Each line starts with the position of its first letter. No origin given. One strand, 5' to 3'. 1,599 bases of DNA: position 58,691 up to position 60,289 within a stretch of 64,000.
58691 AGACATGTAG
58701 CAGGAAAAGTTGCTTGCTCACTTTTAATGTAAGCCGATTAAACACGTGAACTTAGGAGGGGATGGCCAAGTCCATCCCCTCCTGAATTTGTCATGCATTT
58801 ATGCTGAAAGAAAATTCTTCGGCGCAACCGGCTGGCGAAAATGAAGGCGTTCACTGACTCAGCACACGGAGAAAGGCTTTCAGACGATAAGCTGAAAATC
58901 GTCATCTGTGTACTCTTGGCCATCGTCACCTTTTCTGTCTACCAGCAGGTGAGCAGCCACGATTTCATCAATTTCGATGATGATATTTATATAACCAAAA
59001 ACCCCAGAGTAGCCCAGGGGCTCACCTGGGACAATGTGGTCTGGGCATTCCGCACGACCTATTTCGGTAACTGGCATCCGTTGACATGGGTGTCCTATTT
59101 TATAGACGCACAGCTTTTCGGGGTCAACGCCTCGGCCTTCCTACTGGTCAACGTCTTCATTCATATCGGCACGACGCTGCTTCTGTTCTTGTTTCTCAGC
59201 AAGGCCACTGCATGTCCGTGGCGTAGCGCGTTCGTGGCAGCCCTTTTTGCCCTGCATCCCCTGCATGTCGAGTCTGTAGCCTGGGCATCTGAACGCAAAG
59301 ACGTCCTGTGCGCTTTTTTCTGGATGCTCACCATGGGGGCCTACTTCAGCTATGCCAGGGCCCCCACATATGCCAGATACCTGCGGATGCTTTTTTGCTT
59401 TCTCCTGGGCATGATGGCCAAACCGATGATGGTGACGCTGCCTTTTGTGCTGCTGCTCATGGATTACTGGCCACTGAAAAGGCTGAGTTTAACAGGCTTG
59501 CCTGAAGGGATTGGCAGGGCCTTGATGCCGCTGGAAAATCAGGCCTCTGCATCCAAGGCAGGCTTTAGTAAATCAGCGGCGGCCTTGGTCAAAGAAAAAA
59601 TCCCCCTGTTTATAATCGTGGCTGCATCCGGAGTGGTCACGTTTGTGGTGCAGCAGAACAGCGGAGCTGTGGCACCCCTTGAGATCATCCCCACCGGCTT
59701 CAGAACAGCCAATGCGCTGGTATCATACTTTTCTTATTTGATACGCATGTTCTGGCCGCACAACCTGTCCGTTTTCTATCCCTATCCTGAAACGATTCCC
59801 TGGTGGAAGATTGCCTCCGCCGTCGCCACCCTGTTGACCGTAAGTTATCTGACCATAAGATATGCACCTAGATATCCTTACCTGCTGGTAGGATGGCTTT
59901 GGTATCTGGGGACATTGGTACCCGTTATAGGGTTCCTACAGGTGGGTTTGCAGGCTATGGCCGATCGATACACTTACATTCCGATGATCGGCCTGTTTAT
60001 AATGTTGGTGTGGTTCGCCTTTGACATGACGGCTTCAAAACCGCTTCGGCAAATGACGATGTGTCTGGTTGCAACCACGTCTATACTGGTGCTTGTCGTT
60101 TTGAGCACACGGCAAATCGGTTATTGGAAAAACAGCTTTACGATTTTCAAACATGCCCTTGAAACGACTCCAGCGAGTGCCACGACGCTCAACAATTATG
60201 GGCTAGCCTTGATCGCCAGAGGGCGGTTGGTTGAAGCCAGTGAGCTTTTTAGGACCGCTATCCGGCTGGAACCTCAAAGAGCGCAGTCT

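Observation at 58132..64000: pilA followed by a TMTC/PMT-like GT-C + TPR protein (two copies), a Dpm1-like GT2 and a methyltransferase in an AT-richer segment: candidate novel pilin O-glycosylation system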

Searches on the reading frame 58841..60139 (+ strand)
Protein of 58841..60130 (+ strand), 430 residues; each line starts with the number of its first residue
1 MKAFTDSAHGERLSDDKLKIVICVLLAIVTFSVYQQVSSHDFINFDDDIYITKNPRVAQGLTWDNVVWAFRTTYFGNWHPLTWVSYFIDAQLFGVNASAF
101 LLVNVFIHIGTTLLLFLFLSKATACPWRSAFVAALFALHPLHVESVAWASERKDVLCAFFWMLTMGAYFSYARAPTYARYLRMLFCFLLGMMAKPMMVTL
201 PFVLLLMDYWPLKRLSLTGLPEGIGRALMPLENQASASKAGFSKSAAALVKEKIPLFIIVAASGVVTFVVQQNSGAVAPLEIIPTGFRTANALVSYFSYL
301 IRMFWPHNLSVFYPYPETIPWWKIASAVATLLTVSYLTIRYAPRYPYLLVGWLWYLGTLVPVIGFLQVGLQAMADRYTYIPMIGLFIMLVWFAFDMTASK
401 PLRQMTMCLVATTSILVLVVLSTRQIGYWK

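Call 8: search_protein_families(library=pfam, proteins=[window:58841-60130:+], max_evalue=10)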
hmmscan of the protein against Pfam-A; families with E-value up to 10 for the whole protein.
window:58841-60130:+ (430 aa): 1 family
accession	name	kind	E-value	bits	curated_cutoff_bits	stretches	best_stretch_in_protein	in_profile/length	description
PF14018.11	DUF4234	-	0.48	11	25.3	1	20-36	3-19/70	Domain of unknown function (DUF4234)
